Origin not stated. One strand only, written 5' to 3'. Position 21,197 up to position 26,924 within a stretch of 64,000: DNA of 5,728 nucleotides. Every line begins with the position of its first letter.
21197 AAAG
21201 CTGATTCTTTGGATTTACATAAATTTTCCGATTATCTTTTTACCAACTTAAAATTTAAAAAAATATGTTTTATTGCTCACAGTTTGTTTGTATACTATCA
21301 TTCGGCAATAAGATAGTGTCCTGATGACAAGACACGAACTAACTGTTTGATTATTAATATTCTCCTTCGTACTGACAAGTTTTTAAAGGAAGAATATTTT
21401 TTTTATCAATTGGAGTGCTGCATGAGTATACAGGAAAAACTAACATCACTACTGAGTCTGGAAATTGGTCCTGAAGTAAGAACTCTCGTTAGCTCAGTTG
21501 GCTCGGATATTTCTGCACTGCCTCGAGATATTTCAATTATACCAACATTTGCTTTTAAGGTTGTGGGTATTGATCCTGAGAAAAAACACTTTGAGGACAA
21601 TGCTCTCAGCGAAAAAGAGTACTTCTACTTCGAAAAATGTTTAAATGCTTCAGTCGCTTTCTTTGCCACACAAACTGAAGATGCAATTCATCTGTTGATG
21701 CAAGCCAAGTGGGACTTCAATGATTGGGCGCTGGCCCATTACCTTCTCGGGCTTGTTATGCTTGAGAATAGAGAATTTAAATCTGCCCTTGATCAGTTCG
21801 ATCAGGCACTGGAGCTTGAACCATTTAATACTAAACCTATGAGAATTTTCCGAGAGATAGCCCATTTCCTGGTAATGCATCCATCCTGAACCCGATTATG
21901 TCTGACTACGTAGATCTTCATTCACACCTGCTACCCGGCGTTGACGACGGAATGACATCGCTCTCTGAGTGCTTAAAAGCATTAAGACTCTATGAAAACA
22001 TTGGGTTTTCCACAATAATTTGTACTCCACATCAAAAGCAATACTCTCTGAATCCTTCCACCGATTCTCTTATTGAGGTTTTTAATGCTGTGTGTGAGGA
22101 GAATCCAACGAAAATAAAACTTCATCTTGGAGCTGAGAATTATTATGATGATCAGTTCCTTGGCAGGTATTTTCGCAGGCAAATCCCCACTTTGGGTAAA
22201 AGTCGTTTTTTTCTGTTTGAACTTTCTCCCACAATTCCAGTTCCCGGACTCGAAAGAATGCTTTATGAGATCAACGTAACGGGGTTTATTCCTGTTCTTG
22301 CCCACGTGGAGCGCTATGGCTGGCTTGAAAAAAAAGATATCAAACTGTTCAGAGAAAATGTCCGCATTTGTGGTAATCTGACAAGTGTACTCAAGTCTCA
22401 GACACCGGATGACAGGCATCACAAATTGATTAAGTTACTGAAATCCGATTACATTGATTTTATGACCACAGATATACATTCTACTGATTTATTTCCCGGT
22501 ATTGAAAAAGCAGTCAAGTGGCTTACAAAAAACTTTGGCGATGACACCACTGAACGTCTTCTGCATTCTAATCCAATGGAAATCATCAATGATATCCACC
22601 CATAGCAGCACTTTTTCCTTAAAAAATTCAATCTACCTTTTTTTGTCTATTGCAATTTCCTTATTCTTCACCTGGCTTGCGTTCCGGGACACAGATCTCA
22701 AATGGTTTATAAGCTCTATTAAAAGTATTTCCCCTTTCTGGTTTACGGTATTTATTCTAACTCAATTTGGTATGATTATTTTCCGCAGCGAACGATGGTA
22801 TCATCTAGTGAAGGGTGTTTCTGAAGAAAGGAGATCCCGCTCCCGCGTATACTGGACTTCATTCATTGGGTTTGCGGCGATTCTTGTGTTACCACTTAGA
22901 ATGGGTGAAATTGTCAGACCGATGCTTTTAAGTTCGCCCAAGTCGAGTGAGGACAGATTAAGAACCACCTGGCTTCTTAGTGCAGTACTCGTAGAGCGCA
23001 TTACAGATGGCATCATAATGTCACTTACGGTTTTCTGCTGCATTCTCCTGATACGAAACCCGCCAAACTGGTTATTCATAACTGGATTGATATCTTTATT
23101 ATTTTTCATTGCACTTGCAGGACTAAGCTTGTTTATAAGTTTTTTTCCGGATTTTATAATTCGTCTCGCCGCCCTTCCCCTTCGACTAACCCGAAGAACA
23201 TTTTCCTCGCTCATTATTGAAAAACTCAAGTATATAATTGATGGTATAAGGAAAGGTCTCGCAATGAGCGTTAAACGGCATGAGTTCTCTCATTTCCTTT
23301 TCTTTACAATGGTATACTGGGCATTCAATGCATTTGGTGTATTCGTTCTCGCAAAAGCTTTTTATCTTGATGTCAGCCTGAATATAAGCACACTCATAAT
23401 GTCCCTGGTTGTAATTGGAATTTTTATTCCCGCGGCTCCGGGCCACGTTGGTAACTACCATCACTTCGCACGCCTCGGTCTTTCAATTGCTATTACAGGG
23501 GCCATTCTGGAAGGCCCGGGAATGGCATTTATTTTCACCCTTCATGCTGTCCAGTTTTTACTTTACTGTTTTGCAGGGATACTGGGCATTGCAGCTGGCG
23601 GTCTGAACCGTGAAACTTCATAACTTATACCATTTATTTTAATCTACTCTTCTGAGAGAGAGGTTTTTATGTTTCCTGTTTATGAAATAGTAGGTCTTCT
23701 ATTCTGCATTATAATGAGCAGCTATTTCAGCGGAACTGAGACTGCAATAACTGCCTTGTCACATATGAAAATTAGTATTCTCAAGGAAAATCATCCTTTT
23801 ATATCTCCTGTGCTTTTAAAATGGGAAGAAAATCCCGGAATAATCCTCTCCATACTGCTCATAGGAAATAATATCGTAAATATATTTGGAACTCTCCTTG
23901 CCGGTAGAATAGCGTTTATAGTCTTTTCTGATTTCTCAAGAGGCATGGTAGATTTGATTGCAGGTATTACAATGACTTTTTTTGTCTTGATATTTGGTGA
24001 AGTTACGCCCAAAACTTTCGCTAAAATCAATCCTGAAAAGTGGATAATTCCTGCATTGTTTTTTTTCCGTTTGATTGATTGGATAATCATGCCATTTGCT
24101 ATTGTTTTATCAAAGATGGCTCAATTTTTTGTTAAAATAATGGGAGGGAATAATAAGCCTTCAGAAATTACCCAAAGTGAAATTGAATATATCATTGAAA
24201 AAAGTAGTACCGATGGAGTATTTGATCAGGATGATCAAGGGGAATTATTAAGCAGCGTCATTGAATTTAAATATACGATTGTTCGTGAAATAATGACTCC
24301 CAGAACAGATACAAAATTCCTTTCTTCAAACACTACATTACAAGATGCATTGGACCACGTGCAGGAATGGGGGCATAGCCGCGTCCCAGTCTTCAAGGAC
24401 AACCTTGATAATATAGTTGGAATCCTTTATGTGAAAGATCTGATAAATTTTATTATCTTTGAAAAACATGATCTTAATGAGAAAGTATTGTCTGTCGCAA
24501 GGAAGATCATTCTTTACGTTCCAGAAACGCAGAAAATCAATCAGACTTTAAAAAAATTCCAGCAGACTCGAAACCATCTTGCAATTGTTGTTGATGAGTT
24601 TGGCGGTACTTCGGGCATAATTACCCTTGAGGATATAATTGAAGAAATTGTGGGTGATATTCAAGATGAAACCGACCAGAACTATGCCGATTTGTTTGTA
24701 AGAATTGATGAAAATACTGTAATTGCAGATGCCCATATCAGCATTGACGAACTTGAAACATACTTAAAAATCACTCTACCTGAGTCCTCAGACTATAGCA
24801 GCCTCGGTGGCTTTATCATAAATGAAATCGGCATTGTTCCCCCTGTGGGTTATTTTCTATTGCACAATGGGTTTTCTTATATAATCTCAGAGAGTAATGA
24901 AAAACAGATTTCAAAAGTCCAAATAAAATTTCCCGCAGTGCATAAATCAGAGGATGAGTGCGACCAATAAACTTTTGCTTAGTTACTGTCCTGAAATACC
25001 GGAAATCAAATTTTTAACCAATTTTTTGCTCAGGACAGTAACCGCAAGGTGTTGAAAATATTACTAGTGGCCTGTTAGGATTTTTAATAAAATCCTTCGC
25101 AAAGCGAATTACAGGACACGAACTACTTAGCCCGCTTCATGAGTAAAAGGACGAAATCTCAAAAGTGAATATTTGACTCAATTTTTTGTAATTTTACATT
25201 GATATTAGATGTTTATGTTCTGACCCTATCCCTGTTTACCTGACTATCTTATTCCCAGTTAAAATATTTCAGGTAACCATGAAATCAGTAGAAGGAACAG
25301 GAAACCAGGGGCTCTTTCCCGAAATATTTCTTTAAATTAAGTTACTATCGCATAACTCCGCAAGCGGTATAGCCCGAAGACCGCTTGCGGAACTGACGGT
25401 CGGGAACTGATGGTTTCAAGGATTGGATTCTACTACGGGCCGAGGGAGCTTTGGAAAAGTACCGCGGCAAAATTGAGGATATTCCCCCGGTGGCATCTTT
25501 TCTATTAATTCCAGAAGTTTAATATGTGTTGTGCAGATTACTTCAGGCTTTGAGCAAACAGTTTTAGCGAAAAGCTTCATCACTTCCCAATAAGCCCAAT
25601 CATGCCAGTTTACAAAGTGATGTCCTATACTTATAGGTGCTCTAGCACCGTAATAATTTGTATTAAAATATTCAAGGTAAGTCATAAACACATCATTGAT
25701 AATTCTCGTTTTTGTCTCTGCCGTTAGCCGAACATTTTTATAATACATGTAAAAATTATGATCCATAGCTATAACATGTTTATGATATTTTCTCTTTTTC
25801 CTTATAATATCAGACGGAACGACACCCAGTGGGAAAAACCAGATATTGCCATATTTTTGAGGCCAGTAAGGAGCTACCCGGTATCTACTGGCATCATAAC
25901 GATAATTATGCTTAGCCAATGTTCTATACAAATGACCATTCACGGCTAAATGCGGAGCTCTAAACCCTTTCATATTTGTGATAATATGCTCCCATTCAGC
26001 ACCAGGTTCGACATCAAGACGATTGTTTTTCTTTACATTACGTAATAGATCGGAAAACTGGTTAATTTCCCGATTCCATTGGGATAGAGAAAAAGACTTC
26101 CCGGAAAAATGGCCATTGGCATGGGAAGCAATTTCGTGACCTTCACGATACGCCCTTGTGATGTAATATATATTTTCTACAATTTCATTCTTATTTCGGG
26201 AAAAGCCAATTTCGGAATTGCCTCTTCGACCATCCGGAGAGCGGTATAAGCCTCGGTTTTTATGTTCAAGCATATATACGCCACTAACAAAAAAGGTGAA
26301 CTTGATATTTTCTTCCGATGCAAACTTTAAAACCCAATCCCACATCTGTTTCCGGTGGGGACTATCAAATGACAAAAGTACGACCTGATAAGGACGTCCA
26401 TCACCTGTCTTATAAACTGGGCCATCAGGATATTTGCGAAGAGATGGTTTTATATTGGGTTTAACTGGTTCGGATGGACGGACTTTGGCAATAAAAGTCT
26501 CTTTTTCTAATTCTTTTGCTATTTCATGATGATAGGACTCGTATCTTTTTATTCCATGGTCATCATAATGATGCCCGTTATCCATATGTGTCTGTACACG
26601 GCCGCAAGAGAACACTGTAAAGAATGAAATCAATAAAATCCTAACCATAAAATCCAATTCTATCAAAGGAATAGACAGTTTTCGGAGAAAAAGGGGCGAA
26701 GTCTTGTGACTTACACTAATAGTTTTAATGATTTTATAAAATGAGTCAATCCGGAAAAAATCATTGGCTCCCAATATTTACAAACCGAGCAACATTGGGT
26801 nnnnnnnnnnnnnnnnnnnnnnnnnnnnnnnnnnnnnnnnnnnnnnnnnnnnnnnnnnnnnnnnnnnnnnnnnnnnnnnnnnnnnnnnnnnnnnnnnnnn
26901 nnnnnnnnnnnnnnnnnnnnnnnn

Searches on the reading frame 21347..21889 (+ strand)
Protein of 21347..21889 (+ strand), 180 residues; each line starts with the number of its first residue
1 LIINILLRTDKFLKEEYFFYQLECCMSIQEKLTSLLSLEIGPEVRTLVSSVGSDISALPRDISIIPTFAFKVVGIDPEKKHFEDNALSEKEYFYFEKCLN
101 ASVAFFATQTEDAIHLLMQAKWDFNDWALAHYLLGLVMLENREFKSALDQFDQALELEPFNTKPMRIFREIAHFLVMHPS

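Call 18: search_protein_families(library=pfam, proteins=[window:21347-21889:+])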
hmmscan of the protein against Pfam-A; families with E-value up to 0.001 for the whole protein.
window:21347-21889:+ (180 aa): 2 families
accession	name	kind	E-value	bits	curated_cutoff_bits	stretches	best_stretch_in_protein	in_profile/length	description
PF07719.23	TPR_2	-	1.2e-05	25.4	27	1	128-160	1-33/34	Tetratricopeptide repeat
PF00515.34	TPR_1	-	0.00072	19.7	27.8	1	128-161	1-34/34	Tetratricopeptide repeat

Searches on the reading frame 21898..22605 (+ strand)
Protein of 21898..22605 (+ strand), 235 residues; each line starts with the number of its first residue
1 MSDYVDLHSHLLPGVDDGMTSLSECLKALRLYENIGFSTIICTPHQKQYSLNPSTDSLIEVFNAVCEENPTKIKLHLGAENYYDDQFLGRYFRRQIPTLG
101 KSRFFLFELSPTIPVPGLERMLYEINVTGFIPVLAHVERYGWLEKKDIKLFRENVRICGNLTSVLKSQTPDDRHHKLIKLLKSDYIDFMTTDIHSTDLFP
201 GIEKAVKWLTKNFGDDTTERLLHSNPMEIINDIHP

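Call 27: search_protein_families(library=pfam, proteins=[window:21898-22605:+], max_evalue=0.00001)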
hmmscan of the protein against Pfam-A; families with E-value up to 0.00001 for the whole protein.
window:21898-22605:+ (235 aa): 1 family
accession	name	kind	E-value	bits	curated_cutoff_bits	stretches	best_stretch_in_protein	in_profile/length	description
PF19567.5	CpsB_CapC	-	6.4e-44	150.6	27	1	4-231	1-234/234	Capsular polysaccharide synthesis, CpsB/CapC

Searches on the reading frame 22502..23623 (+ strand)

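Call 27: search_protein_families(library=pfam, proteins=[window:22502-23623:+], max_evalue=0.00001)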
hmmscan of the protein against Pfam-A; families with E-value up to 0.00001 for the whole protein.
window:22502-23623:+ (373 aa): 1 family
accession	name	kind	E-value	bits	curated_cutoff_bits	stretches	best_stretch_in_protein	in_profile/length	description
PF03706.18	LPG_synthase_TM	-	5.1e-33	115.3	33.4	1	47-359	2-302/302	Lysylphosphatidylglycerol synthase TM region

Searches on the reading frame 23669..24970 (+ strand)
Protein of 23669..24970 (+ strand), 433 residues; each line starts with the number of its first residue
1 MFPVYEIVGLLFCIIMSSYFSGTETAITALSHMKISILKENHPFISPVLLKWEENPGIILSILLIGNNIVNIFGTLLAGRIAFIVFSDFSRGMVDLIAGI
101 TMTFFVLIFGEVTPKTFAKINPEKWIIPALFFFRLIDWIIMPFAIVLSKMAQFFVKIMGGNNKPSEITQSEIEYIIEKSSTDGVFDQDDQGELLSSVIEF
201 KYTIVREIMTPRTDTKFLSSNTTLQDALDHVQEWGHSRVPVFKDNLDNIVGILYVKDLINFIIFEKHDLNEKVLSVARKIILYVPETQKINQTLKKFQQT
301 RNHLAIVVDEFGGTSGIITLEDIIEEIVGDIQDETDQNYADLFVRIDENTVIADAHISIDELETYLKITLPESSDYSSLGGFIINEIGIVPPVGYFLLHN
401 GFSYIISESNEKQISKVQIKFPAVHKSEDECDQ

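Call 17: search_protein_families(library=pfam, proteins=[window:23669-24970:+])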
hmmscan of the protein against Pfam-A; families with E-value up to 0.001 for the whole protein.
window:23669-24970:+ (433 aa): 3 families
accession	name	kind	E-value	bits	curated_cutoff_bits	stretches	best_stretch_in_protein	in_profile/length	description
PF01595.25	CNNM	-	7.1e-38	130.5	28.4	1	10-188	3-180/181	Cyclin M transmembrane N-terminal domain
PF00571.33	CBS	-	5e-19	68.8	24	2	205-262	1-55/57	CBS domain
PF03471.22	CorC_HlyC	-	1.6e-15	57.3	27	1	345-421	2-79/81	Transporter associated domain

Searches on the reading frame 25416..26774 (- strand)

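Call 17: search_protein_families(library=pfam, proteins=[window:25416-26774:-])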
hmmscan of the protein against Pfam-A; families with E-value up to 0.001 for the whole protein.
window:25416-26774:- (452 aa): 1 family
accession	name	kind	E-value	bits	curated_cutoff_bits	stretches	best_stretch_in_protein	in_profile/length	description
PF01522.26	Polysacc_deac_1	-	4.9e-08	33.4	23.1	1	129-247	6-93/124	Polysaccharide deacetylase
